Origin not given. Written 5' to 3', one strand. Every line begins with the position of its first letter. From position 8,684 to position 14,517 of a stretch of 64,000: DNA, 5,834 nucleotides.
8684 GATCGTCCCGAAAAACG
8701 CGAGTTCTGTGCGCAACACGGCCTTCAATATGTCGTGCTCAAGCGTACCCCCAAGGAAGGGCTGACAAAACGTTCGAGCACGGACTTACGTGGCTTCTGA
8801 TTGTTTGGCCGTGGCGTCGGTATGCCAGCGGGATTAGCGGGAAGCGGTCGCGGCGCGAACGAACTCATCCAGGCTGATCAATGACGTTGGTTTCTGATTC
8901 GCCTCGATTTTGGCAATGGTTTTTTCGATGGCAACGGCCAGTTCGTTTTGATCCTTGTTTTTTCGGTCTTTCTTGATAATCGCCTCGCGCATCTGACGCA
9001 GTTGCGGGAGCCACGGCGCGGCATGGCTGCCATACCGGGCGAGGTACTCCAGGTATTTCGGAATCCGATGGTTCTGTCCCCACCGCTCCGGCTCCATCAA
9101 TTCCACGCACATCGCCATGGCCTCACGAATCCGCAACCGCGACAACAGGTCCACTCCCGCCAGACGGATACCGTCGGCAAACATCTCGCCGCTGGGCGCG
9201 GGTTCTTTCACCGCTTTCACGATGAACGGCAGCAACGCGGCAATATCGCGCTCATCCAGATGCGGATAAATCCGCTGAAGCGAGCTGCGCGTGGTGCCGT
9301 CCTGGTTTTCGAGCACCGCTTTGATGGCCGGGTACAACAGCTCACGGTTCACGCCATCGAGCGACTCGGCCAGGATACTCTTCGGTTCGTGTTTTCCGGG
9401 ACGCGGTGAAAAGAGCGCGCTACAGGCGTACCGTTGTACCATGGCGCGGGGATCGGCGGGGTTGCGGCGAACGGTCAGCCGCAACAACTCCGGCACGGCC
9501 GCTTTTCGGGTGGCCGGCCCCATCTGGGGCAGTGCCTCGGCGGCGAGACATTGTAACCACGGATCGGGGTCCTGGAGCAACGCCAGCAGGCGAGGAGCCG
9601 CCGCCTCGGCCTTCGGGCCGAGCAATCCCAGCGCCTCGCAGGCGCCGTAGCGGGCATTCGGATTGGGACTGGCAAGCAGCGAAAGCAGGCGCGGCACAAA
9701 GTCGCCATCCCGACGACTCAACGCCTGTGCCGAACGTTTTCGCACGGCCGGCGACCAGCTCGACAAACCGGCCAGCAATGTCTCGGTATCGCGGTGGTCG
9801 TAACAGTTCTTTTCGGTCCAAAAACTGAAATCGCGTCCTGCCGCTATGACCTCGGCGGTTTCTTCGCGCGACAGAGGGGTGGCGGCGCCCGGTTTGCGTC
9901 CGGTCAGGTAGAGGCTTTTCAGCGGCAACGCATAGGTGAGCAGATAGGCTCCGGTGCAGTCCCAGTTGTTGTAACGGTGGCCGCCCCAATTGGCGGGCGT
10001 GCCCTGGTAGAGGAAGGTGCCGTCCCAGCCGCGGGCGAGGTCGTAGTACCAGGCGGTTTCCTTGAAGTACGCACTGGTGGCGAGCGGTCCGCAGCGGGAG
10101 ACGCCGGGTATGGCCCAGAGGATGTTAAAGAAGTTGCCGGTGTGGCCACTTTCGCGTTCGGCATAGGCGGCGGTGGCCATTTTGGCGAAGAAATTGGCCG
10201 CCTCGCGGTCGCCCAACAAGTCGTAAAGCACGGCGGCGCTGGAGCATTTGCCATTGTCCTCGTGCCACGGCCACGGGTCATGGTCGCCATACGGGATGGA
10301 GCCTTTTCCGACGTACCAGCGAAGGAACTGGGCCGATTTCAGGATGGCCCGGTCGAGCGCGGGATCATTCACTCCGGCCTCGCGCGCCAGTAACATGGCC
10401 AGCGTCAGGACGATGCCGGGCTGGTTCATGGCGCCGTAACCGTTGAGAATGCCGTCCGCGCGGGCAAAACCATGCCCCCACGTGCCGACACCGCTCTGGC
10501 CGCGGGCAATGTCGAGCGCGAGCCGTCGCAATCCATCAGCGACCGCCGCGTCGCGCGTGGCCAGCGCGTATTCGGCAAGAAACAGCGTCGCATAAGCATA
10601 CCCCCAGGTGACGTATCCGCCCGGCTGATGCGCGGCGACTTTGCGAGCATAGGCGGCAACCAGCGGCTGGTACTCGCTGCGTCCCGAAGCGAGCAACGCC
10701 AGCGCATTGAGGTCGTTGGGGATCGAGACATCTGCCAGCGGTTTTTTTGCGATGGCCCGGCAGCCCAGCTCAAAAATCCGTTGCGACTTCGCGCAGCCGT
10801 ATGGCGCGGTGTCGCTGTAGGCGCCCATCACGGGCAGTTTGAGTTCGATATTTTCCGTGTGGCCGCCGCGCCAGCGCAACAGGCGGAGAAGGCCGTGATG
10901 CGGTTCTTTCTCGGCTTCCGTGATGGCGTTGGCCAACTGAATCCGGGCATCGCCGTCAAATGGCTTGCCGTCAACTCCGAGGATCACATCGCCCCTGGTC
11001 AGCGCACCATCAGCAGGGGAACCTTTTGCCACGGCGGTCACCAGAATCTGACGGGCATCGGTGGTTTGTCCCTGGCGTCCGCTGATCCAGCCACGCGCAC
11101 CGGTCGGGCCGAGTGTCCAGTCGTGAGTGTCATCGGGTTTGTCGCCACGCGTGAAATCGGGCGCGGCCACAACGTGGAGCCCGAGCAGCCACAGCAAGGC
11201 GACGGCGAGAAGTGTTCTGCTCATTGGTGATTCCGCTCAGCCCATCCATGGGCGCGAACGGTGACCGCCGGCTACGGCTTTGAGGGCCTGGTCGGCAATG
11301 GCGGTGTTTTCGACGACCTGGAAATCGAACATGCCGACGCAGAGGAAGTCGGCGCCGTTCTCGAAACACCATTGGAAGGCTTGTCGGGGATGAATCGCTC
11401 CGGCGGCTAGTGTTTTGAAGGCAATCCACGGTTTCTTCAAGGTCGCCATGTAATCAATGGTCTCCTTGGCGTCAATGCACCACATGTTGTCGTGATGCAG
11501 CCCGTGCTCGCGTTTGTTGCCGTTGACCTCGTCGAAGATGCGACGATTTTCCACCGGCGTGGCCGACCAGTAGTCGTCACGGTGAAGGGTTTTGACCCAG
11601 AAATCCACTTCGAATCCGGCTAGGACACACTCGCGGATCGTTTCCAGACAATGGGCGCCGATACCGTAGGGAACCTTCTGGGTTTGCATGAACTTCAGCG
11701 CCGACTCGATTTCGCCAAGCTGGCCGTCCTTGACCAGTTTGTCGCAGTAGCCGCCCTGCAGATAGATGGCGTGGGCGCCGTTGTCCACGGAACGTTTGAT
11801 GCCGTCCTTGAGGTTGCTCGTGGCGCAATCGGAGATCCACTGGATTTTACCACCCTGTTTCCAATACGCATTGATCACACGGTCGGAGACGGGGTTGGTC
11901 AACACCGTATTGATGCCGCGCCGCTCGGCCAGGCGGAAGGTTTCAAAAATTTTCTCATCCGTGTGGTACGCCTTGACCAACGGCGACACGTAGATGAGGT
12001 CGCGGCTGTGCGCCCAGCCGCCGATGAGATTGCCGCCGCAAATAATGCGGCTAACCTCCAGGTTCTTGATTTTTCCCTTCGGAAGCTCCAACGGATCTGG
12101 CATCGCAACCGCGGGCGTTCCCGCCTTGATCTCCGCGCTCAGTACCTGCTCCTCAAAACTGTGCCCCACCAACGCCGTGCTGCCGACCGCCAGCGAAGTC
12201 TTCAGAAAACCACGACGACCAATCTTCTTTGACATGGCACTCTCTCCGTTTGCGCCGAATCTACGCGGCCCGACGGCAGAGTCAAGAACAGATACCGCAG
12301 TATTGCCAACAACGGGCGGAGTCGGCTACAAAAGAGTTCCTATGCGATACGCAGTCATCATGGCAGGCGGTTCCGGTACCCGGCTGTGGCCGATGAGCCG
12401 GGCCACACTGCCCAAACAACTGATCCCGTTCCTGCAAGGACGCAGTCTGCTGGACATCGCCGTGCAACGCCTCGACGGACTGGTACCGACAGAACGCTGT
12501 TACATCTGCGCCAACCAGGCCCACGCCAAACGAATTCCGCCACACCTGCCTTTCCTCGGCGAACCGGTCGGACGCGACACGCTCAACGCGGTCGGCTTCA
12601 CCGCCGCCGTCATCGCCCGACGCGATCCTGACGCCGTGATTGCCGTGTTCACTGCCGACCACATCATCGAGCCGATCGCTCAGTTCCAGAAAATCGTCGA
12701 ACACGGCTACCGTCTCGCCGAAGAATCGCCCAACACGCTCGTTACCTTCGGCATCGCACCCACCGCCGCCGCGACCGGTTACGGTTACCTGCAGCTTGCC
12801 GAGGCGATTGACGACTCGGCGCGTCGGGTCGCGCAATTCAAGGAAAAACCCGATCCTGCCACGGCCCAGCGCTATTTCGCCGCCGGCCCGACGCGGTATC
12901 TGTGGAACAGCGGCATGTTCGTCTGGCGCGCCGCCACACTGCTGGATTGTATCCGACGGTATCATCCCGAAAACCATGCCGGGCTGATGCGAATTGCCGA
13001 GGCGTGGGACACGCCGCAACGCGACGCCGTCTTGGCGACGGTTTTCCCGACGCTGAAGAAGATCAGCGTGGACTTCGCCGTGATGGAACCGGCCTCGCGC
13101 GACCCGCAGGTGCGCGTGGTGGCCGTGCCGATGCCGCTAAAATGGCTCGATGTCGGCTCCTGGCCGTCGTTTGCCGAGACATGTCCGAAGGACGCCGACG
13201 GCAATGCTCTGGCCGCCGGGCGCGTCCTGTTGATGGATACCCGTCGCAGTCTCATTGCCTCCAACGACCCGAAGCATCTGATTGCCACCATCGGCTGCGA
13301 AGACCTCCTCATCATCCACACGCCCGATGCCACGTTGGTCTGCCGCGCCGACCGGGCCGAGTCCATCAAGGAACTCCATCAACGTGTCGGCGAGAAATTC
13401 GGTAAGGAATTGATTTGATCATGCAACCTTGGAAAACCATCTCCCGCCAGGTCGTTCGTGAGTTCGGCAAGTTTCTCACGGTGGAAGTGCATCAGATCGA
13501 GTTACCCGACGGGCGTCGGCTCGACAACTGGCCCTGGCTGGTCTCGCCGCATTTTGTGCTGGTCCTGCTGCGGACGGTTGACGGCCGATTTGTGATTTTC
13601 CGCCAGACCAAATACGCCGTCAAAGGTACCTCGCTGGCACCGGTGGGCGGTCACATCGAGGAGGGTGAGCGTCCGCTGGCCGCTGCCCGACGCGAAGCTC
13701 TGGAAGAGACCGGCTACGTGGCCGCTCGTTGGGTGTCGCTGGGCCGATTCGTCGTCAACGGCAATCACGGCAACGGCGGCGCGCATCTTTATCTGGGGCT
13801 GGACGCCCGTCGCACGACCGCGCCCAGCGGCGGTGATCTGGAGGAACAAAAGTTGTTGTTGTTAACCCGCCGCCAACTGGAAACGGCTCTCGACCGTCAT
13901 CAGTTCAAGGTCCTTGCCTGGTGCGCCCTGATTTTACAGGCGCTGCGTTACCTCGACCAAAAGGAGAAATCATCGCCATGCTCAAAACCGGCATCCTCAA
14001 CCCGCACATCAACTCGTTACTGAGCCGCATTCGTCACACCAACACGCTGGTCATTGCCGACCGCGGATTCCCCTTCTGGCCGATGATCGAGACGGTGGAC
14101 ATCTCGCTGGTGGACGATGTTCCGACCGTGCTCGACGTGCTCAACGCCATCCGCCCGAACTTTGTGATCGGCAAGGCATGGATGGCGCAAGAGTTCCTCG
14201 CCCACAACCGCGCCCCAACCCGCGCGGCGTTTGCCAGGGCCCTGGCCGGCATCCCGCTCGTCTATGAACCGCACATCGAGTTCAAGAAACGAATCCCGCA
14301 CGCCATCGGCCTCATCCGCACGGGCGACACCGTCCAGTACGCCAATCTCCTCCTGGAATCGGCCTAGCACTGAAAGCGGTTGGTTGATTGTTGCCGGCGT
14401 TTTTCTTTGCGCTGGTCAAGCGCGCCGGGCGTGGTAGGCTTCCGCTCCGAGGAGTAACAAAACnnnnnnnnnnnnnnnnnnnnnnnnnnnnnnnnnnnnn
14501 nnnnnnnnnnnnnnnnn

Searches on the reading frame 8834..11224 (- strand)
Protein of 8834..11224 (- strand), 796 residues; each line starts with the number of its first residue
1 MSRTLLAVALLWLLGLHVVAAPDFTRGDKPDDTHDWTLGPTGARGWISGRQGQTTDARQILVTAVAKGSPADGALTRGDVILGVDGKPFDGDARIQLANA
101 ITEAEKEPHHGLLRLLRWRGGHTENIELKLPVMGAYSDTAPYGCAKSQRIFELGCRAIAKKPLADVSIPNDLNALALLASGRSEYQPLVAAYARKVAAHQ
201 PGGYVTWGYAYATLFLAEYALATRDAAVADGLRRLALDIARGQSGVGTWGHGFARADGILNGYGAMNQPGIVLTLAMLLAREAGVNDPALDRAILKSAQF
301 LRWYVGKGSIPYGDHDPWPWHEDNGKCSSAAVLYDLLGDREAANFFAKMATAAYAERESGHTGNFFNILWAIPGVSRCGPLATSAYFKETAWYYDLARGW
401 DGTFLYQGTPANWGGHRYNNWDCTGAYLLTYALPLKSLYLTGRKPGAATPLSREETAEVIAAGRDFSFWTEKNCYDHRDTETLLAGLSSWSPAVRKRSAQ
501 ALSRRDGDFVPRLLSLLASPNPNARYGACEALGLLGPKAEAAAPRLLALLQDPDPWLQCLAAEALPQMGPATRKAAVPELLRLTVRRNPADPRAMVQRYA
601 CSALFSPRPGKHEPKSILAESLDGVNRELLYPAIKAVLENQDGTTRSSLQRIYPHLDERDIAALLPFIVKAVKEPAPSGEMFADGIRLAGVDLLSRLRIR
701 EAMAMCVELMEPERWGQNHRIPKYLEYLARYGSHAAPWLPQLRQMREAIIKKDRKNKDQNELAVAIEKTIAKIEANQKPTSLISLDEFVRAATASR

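Call 12: search_protein_families(library=pfam, proteins=[window:8834-11224:-], max_evalue=0.001)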
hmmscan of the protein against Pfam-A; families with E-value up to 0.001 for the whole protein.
window:8834-11224:- (796 aa): 7 families
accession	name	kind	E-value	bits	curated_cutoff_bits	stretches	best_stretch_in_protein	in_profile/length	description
PF19805.5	DUF6288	-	1.1e-139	466.5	26.3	1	58-443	1-402/402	Family of unknown function (DUF6288)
PF13646.12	HEAT_2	-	2e-23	82.9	27.7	2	481-565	2-87/88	HEAT repeats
PF02985.28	HEAT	-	2.1e-08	34.1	23.5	0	509-537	1-29/31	HEAT repeat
PF00595.29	PDZ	-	3.6e-06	27.7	23.2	1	52-106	21-74/81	PDZ domain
PF17820.7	PDZ_6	-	9.2e-06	25.7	27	1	62-91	2-31/54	PDZ domain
PF13513.12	HEAT_EZ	-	0.00012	22.9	27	0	508-534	28-54/55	HEAT-like repeat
PF13180.12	PDZ_2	-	0.0003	21.4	27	1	58-102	12-55/80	PDZ domain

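Call 33: search_protein_families(library=ncbifam, proteins=[window:8834-11224:-], max_evalue=0.001)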
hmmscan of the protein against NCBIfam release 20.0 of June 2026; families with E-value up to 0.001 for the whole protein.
window:8834-11224:- (796 aa): 1 family
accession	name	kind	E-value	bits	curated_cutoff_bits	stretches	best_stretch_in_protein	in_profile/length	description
TIGR02037.1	degP_htrA_DO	subfamily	0.00013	21.1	416.2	1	56-131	257-328/434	Do family serine endopeptidase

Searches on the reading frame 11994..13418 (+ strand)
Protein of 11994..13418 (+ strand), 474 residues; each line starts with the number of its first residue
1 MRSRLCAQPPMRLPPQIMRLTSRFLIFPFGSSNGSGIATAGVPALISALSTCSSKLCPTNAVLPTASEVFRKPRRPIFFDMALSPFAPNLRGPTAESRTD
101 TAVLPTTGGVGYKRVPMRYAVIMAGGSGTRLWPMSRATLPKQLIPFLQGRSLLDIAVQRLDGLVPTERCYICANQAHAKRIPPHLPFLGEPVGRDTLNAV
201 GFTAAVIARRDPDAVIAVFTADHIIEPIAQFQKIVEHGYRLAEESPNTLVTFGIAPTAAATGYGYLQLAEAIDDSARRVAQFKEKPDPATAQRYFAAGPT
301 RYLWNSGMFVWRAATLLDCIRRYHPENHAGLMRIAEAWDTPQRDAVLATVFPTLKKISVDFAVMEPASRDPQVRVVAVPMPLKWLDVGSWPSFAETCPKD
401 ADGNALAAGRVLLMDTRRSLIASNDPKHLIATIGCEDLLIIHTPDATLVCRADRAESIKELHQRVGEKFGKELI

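Call 12: search_protein_families(library=pfam, proteins=[window:11994-13418:+], max_evalue=0.001)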
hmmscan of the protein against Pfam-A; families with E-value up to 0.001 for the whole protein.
window:11994-13418:+ (474 aa): 3 families
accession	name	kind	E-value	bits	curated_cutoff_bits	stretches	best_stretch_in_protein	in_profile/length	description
PF00483.29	NTP_transferase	-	3.8e-34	118.8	21.2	1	120-401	2-243/245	Nucleotidyl transferase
PF22640.1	ManC_GMP_beta-helix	-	7.1e-15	55.1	27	1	409-461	1-51/55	MannoseP isomerase/GMP-like beta-helix domain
PF12804.13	NTP_transf_3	-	1.3e-06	29.1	27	1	120-236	1-109/160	MobA-like NTP transferase domain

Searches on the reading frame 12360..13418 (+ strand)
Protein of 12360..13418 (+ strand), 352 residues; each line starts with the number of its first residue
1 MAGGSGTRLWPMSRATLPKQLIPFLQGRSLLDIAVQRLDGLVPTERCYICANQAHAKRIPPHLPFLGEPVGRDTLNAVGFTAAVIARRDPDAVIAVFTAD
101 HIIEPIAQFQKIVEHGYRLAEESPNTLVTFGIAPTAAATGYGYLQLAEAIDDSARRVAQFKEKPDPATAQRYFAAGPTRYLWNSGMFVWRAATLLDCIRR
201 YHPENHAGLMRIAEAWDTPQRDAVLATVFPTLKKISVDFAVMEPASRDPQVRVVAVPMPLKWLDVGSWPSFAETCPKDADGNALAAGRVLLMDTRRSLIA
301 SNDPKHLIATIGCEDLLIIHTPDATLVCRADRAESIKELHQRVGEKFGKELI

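Call 33: search_protein_families(library=ncbifam, proteins=[window:12360-13418:+], max_evalue=0.001)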
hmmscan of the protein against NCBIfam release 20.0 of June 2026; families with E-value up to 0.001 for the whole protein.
window:12360-13418:+ (352 aa): 4 families
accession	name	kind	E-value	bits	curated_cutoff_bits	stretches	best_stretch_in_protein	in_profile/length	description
TIGR01479.1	GMP_PMI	equivalog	8.3e-73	245.8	372.95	1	1-343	6-345/467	mannose-1-phosphate guanylyltransferase/mannose-6-phosphate isomerase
NF012004.0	PRK15460.1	equivalog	7.4e-53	179.9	859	1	1-341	11-353/478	mannose-1-phosphate guanyltransferase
NF002023.0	PRK00844.1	subfamily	4.4e-07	29.1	458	1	74-202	102-216/408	glucose-1-phosphate adenylyltransferase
TIGR02091.1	glgC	equivalog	0.0002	20.6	424.9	0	74-200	97-209/364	glucose-1-phosphate adenylyltransferase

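Call 53: search_solved_structures(query=window:12360-13418:+, max_evalue=1e-10)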
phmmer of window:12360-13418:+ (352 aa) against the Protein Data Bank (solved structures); distinct sequences matched with E-value up to 1e-10: 3.
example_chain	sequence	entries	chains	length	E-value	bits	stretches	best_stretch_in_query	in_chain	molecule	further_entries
2x5s_A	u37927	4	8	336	4.4e-48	167.2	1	1-342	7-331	MANNOSE-1-PHOSPHATE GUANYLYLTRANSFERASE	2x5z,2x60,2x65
2cu2_A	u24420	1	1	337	1.9e-43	151.9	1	1-343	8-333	putative mannose-1-phosphate guanylyl transferase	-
2qh5_A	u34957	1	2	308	2.4e-24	89.1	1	2-278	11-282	Mannose-6-phosphate isomerase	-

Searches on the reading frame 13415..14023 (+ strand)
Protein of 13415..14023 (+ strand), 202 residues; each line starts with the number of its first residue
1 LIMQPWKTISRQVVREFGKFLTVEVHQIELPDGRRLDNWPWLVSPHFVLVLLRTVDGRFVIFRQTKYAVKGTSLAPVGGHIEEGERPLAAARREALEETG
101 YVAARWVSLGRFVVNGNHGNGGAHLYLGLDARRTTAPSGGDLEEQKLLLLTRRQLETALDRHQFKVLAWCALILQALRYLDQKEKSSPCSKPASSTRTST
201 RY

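Call 12: search_protein_families(library=pfam, proteins=[window:13415-14023:+], max_evalue=0.001)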
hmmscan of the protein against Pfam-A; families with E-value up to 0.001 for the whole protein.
window:13415-14023:+ (202 aa): 1 family
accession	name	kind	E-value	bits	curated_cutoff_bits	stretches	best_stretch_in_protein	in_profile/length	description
PF00293.34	NUDIX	-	7.2e-13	49.1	21.1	1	48-169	6-133/134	NUDIX domain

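Call 33: search_protein_families(library=ncbifam, proteins=[window:13421-14023:+], max_evalue=0.001)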
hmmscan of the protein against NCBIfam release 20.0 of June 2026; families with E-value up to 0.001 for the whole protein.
window:13421-14023:+ (200 aa): 3 families
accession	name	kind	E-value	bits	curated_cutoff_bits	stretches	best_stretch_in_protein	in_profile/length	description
NF008736.0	PRK11762.1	equivalog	6.4e-06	25.8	169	1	57-163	61-166/186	ADP compounds hydrolase NudE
TIGR02705.1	nudix_YtkD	equivalog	1.4e-05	24.7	154.4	1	42-116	23-91/156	RNA deprotection pyrophosphohydrolase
TIGR00052.1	TIGR00052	subfamily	0.0001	21.9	79.55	1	57-146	59-158/188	nudix-type nucleoside diphosphatase, YffH/AdpP family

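Call 51: search_solved_structures(query=window:13421-14023:+, max_evalue=0.01)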
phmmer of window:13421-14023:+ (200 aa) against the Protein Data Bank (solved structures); distinct sequences matched with E-value up to 0.01: 13.
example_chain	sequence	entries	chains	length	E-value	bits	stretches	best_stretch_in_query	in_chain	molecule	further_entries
5c7q_A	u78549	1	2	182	2.4e-11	47.1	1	5-129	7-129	NudF protein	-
5c7t_A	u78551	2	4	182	2.5e-11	47.1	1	5-129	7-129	NudF protein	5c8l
2w4e_A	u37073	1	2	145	1.8e-08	37.8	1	43-111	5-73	MUTT/NUDIX FAMILY PROTEIN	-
8zr8_A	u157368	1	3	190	3.8e-08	36.7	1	7-179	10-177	Methanol dehydrogenase activator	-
8wv3_A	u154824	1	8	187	1.5e-07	34.7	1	7-159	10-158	ADP-ribose pyrophosphatase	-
9jax_E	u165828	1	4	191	1.6e-07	34.7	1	7-159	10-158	ADP-ribose pyrophosphatase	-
1v8i_A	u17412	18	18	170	1.7e-07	34.6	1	49-172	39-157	ADP-ribose pyrophosphatase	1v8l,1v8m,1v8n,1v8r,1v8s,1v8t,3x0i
1v8v_A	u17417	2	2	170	4.5e-07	33.2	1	49-172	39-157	ADP-ribose pyrophosphatase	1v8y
1v8u_A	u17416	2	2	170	4.5e-07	33.2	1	49-172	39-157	ADP-ribose pyrophosphatase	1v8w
2yvm_A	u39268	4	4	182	7.1e-07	32.5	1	2-143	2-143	MutT/nudix family protein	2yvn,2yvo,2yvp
4kyx_A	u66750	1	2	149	0.002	21.3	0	70-100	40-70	ADP-ribose pyrophosphatase MutT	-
1viq_A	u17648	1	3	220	0.0032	20.6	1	53-131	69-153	ADP-ribose pyrophosphatase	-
1g0s_A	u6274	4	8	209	0.0047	20.1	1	53-130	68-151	HYPOTHETICAL 23.7 KDA PROTEIN IN ICC-TOLC INTERGENIC REGION | ADP-ribose pyrophosphatase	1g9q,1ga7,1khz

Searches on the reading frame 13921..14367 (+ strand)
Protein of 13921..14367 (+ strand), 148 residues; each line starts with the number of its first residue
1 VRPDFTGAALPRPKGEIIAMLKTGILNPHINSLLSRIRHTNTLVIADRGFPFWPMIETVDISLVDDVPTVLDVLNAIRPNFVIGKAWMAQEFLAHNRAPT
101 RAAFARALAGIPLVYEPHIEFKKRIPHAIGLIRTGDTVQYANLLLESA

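Call 22: search_protein_families(library=pfam, proteins=[window:13921-14367:+], max_evalue=0.001)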
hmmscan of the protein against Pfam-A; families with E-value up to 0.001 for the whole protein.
window:13921-14367:+ (148 aa): 1 family
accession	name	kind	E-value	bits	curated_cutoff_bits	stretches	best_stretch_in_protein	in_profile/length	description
PF05025.18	RbsD_FucU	-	9.1e-25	88.1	25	1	20-147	1-135/138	RbsD / FucU transport protein family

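Call 33: search_protein_families(library=ncbifam, proteins=[window:13978-14367:+], max_evalue=0.001)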
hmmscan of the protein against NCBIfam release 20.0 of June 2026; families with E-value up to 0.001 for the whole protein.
window:13978-14367:+ (129 aa): 1 family
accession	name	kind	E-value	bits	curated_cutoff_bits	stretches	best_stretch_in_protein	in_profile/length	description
NF008761.0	PRK11797.1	equivalog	2.3e-24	86.2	93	1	1-128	1-135/139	D-ribose pyranase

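Call 52: search_solved_structures(query=window:13978-14367:+, max_evalue=0.01)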
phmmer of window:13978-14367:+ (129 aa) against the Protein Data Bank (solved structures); distinct sequences matched with E-value up to 0.01: 4.
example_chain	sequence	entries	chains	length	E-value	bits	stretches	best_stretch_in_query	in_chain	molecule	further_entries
3p12_A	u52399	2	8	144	1.1e-16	64.2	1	1-128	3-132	D-ribose pyranase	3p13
1ogc_A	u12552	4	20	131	9.4e-14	54.7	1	1-128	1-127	HIGH AFFINITY RIBOSE TRANSPORT PROTEIN RBSD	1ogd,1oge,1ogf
3e7n_A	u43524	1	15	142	1.6e-12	50.7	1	3-126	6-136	D-ribose high-affinity transport system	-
2wcu_A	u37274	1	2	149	0.0062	19.7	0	6-55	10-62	PROTEIN FUCU HOMOLOG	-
